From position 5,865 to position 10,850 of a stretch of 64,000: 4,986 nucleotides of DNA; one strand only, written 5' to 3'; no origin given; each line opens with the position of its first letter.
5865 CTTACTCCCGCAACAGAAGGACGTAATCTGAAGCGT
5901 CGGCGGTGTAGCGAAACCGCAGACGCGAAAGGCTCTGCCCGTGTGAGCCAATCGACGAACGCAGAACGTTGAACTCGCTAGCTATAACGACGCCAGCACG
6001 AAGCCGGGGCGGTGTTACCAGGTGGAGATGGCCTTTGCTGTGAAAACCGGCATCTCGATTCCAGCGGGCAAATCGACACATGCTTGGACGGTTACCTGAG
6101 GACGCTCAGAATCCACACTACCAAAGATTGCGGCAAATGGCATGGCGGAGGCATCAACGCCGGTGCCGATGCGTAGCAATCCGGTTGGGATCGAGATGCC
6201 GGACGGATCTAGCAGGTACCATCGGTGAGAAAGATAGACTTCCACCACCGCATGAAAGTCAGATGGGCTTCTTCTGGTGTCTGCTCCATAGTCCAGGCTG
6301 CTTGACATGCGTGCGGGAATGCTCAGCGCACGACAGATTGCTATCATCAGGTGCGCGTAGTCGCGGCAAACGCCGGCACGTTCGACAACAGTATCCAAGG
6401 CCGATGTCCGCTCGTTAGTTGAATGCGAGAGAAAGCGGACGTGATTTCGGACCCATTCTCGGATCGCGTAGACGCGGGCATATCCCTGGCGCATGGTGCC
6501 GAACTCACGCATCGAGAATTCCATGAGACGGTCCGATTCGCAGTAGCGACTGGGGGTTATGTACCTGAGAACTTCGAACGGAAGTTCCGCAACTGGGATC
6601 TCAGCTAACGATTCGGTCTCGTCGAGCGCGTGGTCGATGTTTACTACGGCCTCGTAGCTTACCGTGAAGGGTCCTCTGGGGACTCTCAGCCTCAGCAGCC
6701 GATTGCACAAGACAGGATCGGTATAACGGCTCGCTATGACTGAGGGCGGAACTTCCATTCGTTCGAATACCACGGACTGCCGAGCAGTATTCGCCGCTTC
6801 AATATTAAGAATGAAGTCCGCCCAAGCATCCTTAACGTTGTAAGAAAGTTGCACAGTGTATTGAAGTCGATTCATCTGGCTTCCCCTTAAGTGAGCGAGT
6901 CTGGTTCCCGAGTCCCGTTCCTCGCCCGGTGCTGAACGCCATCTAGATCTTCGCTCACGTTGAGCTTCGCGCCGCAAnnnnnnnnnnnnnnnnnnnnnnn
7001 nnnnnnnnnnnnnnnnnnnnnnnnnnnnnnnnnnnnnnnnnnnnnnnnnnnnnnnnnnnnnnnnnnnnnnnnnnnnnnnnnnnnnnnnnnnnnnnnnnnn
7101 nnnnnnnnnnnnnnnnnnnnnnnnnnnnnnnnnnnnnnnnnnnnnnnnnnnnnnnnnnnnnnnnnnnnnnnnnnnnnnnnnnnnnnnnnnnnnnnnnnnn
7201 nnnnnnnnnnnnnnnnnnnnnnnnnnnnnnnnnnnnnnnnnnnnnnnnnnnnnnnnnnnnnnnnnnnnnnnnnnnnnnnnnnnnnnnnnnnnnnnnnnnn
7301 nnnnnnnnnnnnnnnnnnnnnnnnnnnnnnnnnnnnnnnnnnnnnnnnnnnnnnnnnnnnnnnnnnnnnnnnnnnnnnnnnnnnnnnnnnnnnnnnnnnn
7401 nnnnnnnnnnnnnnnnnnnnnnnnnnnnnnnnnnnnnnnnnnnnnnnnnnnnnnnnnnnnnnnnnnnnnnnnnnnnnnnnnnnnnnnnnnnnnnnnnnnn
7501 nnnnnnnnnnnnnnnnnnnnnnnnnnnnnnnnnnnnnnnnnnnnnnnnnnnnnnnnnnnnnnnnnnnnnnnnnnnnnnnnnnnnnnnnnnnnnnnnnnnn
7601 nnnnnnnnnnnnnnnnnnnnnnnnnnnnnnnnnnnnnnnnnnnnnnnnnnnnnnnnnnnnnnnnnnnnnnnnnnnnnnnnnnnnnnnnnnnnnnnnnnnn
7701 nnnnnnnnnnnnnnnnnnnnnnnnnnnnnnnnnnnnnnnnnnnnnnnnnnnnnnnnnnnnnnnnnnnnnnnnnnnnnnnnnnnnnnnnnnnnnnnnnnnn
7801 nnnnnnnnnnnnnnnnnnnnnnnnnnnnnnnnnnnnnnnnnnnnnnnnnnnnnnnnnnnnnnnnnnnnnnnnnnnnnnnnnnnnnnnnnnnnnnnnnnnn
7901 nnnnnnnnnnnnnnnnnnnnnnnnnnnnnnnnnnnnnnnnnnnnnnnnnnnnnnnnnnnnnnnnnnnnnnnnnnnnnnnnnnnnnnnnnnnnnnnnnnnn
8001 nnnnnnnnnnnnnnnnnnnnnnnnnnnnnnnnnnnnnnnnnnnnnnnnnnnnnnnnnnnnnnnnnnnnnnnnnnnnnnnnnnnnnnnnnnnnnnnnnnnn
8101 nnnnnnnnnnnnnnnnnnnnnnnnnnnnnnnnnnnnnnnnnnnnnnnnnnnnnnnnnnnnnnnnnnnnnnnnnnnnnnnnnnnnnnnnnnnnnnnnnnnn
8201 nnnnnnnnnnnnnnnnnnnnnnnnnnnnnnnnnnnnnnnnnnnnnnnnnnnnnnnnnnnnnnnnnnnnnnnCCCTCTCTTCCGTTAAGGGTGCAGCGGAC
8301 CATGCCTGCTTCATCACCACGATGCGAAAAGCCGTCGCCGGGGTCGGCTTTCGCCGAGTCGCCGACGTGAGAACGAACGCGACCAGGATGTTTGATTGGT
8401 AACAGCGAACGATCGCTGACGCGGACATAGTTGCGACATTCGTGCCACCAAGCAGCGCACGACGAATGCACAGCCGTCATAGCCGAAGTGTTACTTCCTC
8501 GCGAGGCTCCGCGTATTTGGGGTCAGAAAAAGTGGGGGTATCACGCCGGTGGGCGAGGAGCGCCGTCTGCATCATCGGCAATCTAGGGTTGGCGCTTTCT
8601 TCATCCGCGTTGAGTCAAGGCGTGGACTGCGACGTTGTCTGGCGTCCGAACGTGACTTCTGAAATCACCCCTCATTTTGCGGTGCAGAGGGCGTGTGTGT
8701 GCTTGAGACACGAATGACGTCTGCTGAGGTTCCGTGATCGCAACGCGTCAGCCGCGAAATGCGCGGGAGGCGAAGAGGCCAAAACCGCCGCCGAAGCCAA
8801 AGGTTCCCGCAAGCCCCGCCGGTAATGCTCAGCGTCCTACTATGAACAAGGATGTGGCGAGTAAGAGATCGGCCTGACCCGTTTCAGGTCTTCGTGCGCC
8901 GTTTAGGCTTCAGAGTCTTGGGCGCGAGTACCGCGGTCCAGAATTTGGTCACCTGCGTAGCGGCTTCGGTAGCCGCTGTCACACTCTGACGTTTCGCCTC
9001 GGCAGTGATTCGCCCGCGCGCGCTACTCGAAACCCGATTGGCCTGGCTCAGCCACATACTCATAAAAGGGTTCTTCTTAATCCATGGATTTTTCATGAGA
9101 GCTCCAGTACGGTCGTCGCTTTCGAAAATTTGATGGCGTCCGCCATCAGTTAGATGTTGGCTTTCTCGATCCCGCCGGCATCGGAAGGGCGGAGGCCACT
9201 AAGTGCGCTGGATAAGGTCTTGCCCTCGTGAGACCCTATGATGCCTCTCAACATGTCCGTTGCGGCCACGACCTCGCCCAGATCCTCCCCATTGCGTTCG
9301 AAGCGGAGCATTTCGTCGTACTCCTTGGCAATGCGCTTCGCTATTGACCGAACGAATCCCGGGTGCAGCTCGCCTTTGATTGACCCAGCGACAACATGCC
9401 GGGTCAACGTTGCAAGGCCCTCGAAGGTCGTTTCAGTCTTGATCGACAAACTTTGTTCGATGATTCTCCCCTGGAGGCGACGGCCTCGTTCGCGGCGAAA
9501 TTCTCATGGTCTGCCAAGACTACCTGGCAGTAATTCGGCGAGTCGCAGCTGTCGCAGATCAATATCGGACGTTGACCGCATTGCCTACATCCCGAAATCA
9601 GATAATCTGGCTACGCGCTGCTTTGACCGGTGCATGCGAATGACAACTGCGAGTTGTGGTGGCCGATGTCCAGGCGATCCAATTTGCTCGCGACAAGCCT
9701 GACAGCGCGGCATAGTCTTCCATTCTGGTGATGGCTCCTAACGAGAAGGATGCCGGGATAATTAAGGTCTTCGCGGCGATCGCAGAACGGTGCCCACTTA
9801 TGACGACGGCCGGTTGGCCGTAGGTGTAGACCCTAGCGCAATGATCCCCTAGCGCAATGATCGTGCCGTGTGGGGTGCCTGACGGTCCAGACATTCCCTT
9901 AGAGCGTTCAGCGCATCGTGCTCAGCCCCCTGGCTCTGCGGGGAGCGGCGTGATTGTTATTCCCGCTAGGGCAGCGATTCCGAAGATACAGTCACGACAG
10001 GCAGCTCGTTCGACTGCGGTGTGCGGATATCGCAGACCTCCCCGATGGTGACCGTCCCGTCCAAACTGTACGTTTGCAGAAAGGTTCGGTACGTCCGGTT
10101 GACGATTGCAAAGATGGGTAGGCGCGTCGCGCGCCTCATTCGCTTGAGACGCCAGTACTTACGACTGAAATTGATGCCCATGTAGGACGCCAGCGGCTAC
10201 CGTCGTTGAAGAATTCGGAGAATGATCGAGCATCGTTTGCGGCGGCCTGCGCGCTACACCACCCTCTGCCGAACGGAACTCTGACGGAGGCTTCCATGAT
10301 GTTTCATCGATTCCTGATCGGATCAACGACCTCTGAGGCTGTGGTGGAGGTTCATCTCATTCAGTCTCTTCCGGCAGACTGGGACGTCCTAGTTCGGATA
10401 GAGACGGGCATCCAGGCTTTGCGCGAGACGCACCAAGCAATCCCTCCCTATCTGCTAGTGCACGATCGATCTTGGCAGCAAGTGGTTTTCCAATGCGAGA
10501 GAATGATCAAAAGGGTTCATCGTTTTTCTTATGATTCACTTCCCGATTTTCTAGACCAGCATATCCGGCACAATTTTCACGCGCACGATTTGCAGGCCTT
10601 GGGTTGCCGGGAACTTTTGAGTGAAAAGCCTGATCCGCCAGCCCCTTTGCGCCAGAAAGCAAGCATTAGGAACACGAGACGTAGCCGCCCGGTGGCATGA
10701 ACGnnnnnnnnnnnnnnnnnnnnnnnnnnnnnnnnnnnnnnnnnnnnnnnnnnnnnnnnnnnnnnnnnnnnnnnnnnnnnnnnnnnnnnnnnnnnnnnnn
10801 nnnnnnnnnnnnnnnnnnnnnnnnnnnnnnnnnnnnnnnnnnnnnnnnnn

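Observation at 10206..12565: KaiC-like double ATPase overlapping a single-domain response regulator, with no KaiB or KaiA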

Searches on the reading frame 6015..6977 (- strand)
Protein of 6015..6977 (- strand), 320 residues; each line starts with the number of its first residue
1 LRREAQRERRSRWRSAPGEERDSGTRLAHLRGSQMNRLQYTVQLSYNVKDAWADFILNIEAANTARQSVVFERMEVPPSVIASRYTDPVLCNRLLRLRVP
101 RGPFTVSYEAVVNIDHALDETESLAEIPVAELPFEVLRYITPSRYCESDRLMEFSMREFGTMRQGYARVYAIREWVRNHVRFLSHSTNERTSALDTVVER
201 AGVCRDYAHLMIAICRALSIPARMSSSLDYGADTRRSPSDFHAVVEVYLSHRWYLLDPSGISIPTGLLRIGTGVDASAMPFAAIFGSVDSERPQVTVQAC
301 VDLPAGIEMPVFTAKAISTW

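Call 3: search_protein_families(library=pfam, proteins=[window:6015-6977:-], max_evalue=0.01)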
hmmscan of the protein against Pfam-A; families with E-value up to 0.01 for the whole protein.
window:6015-6977:- (320 aa): 3 families
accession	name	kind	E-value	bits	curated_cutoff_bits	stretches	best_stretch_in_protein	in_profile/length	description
PF01841.26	Transglut_core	-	1.5e-21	77.2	23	1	163-258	12-108/108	Transglutaminase-like superfamily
PF21295.2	Bact_transglu_N_2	-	1.2e-11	45.2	27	1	41-133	6-99/101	Bacterial transglutaminase, N-terminal domain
PF04473.18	DUF553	-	3e-05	24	20.5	1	187-258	47-113/140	Transglutaminase-like domain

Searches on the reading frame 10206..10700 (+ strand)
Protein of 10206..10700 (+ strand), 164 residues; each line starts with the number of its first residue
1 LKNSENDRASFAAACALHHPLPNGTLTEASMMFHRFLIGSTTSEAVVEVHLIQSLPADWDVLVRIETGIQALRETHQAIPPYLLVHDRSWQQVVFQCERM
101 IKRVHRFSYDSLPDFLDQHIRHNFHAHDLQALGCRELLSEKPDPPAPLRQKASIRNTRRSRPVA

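Call 3: search_protein_families(library=pfam, proteins=[window:10206-10700:+], max_evalue=0.01)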
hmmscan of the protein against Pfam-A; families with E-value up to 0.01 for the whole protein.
window:10206-10700:+ (164 aa): 0 families

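Call 4: search_protein_families(library=ncbifam, proteins=[window:10206-10700:+], max_evalue=0.01)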
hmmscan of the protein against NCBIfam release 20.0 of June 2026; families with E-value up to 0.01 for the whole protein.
window:10206-10700:+ (164 aa): 0 families

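Call 23: search_protein_families(library=pfam, proteins=[window:10206-10700:+], max_evalue=10)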
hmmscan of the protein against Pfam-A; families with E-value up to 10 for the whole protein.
window:10206-10700:+ (164 aa): 0 families

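Call 32: find_homologous_proteins(query=window:10296-10700:+, max_evalue=0.01)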
Query window:10296-10700:+ (134 aa): 2 proteins with E <= 0.01 among 7 candidates.
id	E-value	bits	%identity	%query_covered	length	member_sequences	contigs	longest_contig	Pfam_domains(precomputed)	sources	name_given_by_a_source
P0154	4.6e-83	294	99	100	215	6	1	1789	-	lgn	-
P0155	3.2e-50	188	66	100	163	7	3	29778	-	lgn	-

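Call 41: predict_structure(alignment_id=A3)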
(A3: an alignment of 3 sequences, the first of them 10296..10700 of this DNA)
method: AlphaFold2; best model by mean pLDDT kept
length: 134 residues; sequences in the alignment: 3
mean_pLDDT: 45.2   pTM: 0.28
mean pLDDT of the five models: 45.2, 44.5, 44.0, 43.7, 42.8
residues with pLDDT >= 90: 0; 70-90: 0; 50-70: 58; < 50: 76
segments of 3 or more residues with pLDDT < 50: 1-29, 49-57, 74-81, 110-133
pLDDT, mean of each block of 10 residues (from residue 1): 26 28 40 52 49 43 55 49 55 56 56 41 39 44
secondary structure, 60 per line:
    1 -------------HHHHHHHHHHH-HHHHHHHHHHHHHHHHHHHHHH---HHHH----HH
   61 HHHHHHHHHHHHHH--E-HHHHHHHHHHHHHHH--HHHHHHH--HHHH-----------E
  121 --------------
elements in order: H14-24 H26-47 H51-54 H59-74 H79-93 H96-102 H105-108

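Call 42: search_solved_structures(query=A3, max_evalue=10)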
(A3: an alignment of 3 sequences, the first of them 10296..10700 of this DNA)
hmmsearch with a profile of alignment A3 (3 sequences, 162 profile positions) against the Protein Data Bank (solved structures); distinct sequences matched with E-value up to 10: 0.

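Call 43: search_protein_representatives(protein=window:10296-10700:+)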
Query: 134 residues. Proteins with E-value up to 0.001 (for the whole library): 4; up to 1e-10: 3; up to 1e-30: 3. The best 4 are listed.
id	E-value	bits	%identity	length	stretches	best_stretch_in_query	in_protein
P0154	1.5e-83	293.9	99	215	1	1-134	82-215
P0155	1.0e-50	187.7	66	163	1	1-134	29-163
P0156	3.6e-35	137.3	60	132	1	1-102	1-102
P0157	3.0e-09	53.5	33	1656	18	76-119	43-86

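Call 56: search_protein_families(library=padloc, proteins=[window:10296-10700:+], max_evalue=0.001)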
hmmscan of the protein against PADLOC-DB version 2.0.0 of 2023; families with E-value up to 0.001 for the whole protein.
window:10296-10700:+ (134 aa): 0 families
